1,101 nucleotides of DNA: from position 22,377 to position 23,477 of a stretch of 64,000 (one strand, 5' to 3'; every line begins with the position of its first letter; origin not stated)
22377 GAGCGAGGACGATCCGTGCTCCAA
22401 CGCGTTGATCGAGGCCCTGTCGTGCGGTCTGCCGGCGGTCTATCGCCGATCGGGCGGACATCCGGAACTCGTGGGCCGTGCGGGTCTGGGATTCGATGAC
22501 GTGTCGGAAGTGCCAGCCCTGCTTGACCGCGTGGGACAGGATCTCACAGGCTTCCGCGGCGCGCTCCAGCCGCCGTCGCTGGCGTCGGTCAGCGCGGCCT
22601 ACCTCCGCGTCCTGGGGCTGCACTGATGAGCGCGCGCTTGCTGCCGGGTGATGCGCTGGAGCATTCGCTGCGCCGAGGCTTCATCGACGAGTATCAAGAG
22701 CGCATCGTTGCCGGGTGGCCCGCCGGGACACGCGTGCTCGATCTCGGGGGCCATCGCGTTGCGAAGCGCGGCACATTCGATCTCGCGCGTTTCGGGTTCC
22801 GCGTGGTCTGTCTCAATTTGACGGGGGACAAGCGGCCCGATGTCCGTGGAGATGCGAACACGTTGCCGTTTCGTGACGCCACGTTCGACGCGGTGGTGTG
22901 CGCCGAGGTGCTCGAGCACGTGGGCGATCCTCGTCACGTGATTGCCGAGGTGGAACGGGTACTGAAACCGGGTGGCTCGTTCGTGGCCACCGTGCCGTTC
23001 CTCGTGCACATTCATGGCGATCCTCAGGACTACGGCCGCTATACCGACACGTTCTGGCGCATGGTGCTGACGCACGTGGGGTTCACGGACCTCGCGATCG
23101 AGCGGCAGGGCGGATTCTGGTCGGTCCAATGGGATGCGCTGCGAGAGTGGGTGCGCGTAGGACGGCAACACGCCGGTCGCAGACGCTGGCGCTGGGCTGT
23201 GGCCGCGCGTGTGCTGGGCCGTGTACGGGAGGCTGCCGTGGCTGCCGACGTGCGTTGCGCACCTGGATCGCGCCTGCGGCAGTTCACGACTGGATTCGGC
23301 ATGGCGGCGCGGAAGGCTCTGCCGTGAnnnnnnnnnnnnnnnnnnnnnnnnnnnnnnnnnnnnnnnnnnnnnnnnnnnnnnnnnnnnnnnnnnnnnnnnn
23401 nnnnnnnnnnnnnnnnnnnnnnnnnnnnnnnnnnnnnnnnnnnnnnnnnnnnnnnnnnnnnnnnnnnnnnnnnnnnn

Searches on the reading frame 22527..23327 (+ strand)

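Call 46: search_protein_families(library=pfam, proteins=[window:22527-23327:+], max_evalue=0.001)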
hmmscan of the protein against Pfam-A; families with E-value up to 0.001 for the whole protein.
window:22527-23327:+ (266 aa): 6 families
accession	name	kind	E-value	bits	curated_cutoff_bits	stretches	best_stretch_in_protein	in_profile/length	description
PF08241.18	Methyltransf_11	-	2.2e-16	60.7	21.2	1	106-153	47-94/95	Methyltransferase domain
PF13649.12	Methyltransf_25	-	4.9e-10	40.4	27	1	106-150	51-97/97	Methyltransferase domain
PF13847.12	Methyltransf_31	-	7e-09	36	27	1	107-155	60-110/145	Methyltransferase domain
PF08242.18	Methyltransf_12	-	4.2e-08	34.2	30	1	109-151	54-97/98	Methyltransferase domain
PF13489.12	Methyltransf_23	-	9.6e-08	32.4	27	1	109-161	71-122/164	Methyltransferase domain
PF01209.24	Ubie_methyltran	-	4.9e-06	26.5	20.1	1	106-154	103-151/233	ubiE/COQ5 methyltransferase family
